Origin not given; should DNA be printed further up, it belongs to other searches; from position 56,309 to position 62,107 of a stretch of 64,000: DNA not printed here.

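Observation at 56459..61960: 1833-aa protein linking an adhesin-like ectodomain through the membrane to a roughly 400-aa (about 400-480 aa) charged tail, inserted between rpsT and the S10 operon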

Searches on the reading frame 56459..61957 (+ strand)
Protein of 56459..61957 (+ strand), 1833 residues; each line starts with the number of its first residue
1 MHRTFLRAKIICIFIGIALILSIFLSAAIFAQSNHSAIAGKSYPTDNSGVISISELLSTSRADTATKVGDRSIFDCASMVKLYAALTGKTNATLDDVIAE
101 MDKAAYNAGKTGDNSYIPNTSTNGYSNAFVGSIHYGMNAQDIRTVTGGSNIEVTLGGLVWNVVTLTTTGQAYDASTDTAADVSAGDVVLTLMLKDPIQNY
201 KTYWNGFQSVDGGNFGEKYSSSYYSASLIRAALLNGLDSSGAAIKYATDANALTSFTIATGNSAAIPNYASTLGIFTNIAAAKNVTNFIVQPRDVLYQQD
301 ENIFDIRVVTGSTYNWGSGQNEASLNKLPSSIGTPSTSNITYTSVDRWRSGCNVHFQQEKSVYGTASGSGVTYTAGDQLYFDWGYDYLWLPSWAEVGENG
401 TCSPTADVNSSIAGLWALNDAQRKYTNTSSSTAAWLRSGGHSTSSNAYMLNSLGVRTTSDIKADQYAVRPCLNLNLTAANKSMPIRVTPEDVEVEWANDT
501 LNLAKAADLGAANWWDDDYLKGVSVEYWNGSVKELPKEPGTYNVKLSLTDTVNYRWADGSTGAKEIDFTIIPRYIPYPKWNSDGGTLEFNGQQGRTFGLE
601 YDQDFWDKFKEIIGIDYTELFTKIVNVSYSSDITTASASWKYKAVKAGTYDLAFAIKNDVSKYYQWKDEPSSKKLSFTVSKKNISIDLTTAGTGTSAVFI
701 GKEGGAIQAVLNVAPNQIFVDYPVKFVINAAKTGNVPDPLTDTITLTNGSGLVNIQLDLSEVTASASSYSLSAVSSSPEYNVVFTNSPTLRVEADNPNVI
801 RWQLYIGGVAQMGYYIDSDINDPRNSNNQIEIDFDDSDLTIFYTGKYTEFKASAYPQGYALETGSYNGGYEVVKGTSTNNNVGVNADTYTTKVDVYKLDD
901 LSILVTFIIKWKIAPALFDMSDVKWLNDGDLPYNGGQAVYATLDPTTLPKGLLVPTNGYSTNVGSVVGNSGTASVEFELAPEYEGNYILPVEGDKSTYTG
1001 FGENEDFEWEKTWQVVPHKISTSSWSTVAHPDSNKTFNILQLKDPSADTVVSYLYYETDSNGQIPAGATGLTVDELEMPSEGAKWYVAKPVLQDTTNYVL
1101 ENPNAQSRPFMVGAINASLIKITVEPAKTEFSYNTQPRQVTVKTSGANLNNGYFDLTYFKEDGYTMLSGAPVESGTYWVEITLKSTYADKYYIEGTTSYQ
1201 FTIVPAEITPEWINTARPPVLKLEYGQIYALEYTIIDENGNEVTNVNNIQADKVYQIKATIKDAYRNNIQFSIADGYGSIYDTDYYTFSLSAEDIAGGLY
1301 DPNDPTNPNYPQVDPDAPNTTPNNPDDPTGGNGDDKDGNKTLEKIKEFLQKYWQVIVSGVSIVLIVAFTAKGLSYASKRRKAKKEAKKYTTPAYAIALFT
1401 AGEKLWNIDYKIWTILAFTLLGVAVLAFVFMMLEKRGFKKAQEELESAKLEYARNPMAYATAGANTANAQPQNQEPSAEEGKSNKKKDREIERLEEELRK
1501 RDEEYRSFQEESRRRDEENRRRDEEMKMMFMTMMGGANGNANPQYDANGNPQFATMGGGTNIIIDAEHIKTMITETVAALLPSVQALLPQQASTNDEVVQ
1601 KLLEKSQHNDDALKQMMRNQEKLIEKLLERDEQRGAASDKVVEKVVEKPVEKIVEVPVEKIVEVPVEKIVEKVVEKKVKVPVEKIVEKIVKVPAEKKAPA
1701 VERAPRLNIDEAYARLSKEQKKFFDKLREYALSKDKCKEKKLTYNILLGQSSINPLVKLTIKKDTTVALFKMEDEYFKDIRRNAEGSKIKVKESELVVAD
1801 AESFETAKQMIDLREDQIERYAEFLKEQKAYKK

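Call 3: search_protein_families(library=pfam, proteins=[window:56459-61957:+], max_evalue=1)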
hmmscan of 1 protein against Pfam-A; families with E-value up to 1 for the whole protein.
window:56459-61957:+ (1833 aa): 6 families
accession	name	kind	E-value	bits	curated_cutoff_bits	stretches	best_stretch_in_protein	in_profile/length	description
PF22251.1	PFF1_TM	-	0.00026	21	32.3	1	1413-1518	100-205/300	Vacuolar membrane protease, transmembrane domain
PF06785.16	UPF0242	-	0.0006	20.4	33.5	1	1410-1520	30-121/194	Uncharacterised protein family (UPF0242) N-terminus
PF19789.6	DUF6273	-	0.0007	19.9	23.5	1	386-475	83-171/172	Domain of unknown function (DUF6273)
PF11671.13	Apis_Csd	-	0.019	15.4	25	1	1483-1549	2-69/146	Complementary sex determiner protein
PF12314.13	IMCp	-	0.17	12.7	21.1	1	1666-1730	11-73/94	Inner membrane complex protein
PF21203.3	ECM10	-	0.95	10.9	23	1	1337-1360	70-96/98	ER membrane protein complex subunit 10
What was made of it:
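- On DUF6273 (PF19789): The query scores 19.9 bits, E=7e-4, at aa 386-475 (call 3).
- On Alveolin / IMCp (PF12314): 12.7 bits, E=0.17 (call 3).
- Closest known: Alveolins and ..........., the membrane-skeleton proteins of protists. Different: The block is only 66 aa. The Pfam IMCp model scores below threshold (12.7 bits against 21.1, call 3).
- Checked: DUF6273-like stretch at aa 386-475: weak, E=7e-4, 19.9 bits against a gathering score of 23.5 (call 3).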

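Call 4: search_protein_families(library=ncbifam, proteins=[window:56459-61957:+], max_evalue=1)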
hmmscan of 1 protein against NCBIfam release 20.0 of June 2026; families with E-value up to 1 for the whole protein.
window:56459-61957:+ (1833 aa): 3 families
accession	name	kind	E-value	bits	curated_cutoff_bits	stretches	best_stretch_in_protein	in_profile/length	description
NF033885.1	conj_TraP_IncI1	equivalog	0.0073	16.1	135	1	1405-1512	9-105/217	conjugal transfer protein TraP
NF045536.1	phasin_PhaP6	equivalog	0.13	12.6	100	1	1565-1644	40-122/138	polyhydroxyalkanoate granule-associated phasin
NF041160.1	DGGPL_Thplmales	equivalog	0.13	11.2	780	1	1604-1680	311-388/396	digeranylgeranylglycerophospholipid reductase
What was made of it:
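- On SLH, choline-binding or other wall-binding repeat proteins: No such hit in Pfam or NCBIfam at E<=1 (calls 3, 4).
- No wall-binding family is hit (calls 3, 4).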

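Call 7: find_homologous_proteins(query=window:56459-61957:+, max_evalue=0.001)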
Query window:56459-61957:+ (1833 aa): 28 proteins with E <= 0.001 among 8000 candidates.
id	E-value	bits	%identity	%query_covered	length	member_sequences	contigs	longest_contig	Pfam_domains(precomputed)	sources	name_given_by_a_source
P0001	0.0e+0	2337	100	57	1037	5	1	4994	PF19789.7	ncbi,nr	ncbi:MAG: hypothetical protein K2G37_00475, partial [Clostridia bacterium]|nr:hypothetical protein [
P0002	0.0e+0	1945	52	99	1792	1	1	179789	PF19789.7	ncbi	-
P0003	0.0e+0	1939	52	99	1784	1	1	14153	PF19789.7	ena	-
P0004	0.0e+0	1923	53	99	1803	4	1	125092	PF19789.7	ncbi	-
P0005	0.0e+0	1916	52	99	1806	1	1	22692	PF19789.7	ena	-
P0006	0.0e+0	1910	52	99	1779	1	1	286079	PF19789.7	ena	-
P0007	0.0e+0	1906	51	99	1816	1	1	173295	-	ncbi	-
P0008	0.0e+0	1900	52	99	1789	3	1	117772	-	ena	-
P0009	0.0e+0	1882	49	100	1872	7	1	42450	PF19789.7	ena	-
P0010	0.0e+0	1683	51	88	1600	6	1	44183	PF19789.7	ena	-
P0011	0.0e+0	1614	48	79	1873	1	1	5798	-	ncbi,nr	ncbi:MAG: hypothetical protein K2M75_02440 [Clostridia bacterium]|nr:hypothetical protein [Clostridi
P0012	0.0e+0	1288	53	66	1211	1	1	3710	PF19789.7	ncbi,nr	ncbi:MAG: hypothetical protein K2M75_04710, partial [Clostridia bacterium]|nr:hypothetical protein [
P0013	0.0e+0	1137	42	47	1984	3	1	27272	-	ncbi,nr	ncbi:MAG: hypothetical protein K2N57_04895 [Clostridia bacterium]|nr:hypothetical protein [Clostridi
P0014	1.8e-213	730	33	100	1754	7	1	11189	-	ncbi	-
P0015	4.0e-166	573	31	91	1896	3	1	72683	PF00828.26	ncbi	-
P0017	8.0e-28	115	28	27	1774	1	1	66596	-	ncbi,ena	-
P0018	4.7e-27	112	27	27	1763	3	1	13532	PF19789.7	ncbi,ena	-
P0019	8.8e-27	111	28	27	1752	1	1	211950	PF19789.7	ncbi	-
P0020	8.7e-26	108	27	30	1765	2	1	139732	PF19789.7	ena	-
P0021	6.5e-25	105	26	30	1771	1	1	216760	-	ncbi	-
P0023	1.2e-23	101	27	27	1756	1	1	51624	PF19789.7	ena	-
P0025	7.1e-8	49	27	23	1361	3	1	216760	PF07523.19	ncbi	-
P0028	6.4e-4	35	25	21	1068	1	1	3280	PF19789.7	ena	-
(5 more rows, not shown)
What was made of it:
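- There are 10 or more full-length relatives at 48-53% identity on long contigs (call 7).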

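Call 12: find_encoding_contigs(protein=P0002, flank=8000, max_places=3)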
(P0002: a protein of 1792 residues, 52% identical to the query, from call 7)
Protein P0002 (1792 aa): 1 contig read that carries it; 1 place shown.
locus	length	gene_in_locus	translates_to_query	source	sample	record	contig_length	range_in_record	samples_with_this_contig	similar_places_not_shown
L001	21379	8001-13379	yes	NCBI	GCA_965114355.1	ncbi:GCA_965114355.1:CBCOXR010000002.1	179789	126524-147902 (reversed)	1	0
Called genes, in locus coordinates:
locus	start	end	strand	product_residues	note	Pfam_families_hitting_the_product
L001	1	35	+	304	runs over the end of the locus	PF01180:DHO_dh, PF03060:NMO (faint)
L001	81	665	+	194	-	PF00156:Pribosyltran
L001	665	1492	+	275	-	PF01048:PNP_UDP_1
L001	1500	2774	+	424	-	PF01979:Amidohydro_1, PF07969:Amidohydro_3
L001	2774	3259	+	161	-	-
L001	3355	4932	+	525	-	PF00005:ABC_tran, PF02463:SMC_N (faint), PF13304:AAA_21 (faint), PF12848:ABC_tran_Xtn, PF00005:ABC_tran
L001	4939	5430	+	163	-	PF13404:HTH_AsnC-type, PF13412:HTH_24, PF01037:AsnC_trans_reg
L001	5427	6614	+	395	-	PF00155:Aminotran_1_2, PF00266:Aminotran_5 (weak), PF01041:DegT_DnrJ_EryC1, PF01053:Cys_Met_Meta_PP (weak)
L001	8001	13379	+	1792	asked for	PF19789:DUF6273 (weak)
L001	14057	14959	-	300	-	PF01695:IstB_IS21, PF00308:Bac_DnaA (weak)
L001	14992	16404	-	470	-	PF07261:DnaB_2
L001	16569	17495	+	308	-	PF00005:ABC_tran, PF13304:AAA_21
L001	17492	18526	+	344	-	PF12679:ABC2_membrane_2, PF12730:ABC2_membrane_4, PF10920:DUF2705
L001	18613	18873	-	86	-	-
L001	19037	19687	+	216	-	PF06971:Put_DNA-bind_N, PF02629:CoA_binding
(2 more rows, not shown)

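Call 13: find_encoding_contigs(protein=P0015, flank=8000, max_places=3)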
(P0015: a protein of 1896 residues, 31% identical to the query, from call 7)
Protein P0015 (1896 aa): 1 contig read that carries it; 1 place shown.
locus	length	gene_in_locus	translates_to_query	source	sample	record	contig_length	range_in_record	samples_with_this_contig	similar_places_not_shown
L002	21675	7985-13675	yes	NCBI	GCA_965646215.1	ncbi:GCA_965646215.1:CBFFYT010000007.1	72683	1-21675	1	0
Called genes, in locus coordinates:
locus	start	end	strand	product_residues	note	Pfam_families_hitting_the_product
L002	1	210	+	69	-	?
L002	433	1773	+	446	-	-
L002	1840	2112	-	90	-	PF01371:Trp_repressor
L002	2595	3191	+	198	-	PF03412:Peptidase_C39, PF13529:Peptidase_C39_2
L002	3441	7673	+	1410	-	PF17291:M60-like_N (weak), PF13402:Peptidase_M60, PF00754:F5_F8_type_C, PF22633:F5_F8_type_C_2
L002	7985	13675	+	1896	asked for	PF00828:Ribosomal_L27A (weak)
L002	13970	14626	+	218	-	PF02308:MgtC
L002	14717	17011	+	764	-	PF19732:SpoIIE_N, PF00481:PP2C (faint), PF07228:SpoIIE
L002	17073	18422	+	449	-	PF01171:ATP_bind_3, PF11734:TilS_C (weak)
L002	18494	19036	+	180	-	PF00156:Pribosyltran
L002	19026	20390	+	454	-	PF01743:PolyA_pol, PF12627:PolyA_pol_RNAbd, PF01966:HD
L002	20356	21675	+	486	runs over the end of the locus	PF02646:RmuC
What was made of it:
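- Tried and rejected: P0002 and P0015 lie elsewhere (calls 12, 13).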

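Call 18: search_protein_families(library=pfam, proteins=[P0015, P0013, P0014, P0017, P0025], max_evalue=0.1)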
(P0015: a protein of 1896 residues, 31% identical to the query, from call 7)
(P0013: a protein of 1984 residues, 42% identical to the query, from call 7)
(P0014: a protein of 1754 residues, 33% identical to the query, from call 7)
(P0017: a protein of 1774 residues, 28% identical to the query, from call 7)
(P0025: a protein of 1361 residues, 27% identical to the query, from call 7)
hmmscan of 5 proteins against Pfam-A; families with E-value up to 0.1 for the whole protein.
P0015 (1896 aa): 4 families
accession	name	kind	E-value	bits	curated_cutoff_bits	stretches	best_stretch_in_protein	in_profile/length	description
PF00828.25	Ribosomal_L27A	-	8.6e-07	29.7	21.5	1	1823-1890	2-71/72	Ribosomal proteins 50S-L15, 50S-L18e, 60S-L27A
PF19789.6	DUF6273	-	0.0014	19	23.5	1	342-425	83-171/172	Domain of unknown function (DUF6273)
PF14808.11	TMEM164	-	0.0041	17.1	25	1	1259-1338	12-93/217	TMEM164 family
PF07495.19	Y_Y_Y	-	0.024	15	26.6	0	567-606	25-64/65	Y_Y_Y domain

P0013 (1984 aa): 3 families
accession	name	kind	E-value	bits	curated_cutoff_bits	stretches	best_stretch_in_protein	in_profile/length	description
PF19789.6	DUF6273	-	0.00013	22.3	23.5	1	322-453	39-171/172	Domain of unknown function (DUF6273)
PF17961.7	Big_8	-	0.012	16.2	22.9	1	1392-1435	46-88/103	Bacterial Ig domain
PF13464.11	RodZ_C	-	0.066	13.6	23.9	0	1224-1245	5-26/72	RodZ C-terminal domain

P0014 (1754 aa): 2 families
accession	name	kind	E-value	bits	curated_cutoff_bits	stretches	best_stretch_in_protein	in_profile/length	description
PF06305.16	LapA_dom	-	0.05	14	28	1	1323-1368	16-61/64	Lipopolysaccharide assembly protein A domain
PF16104.10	FPRL1_inhibitor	-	0.099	13.2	27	0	1438-1500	10-71/105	Formyl peptide receptor-like 1 inhibitory protein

P0017 (1774 aa): 2 families
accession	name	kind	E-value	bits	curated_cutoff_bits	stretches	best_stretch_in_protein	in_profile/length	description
PF19789.6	DUF6273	-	1.2e-05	25.6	23.5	1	274-354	77-171/172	Domain of unknown function (DUF6273)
PF07679.22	I-set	-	0.00016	22.1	23.7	1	743-782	31-70/90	Immunoglobulin I-set domain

P0025 (1361 aa): 3 families
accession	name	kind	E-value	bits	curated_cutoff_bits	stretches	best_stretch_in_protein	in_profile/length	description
PF07523.18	Big_3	-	2.3e-07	31.4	21.2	1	1221-1282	5-66/68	Bacterial Ig-like domain (group 3)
PF19789.6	DUF6273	-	0.00026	21.3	23.5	1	235-319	73-171/172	Domain of unknown function (DUF6273)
PF18887.5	MBG_3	-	0.038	14.5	25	1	1033-1086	9-59/72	MBG domain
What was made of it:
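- One paralog, P0015, ends its tail in a uL15-like domain, 29.7 bits against a gathering score of 21.5 (call 18). Paralog P0015 ends in a uL15-like domain above Pfam's threshold (call 18).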
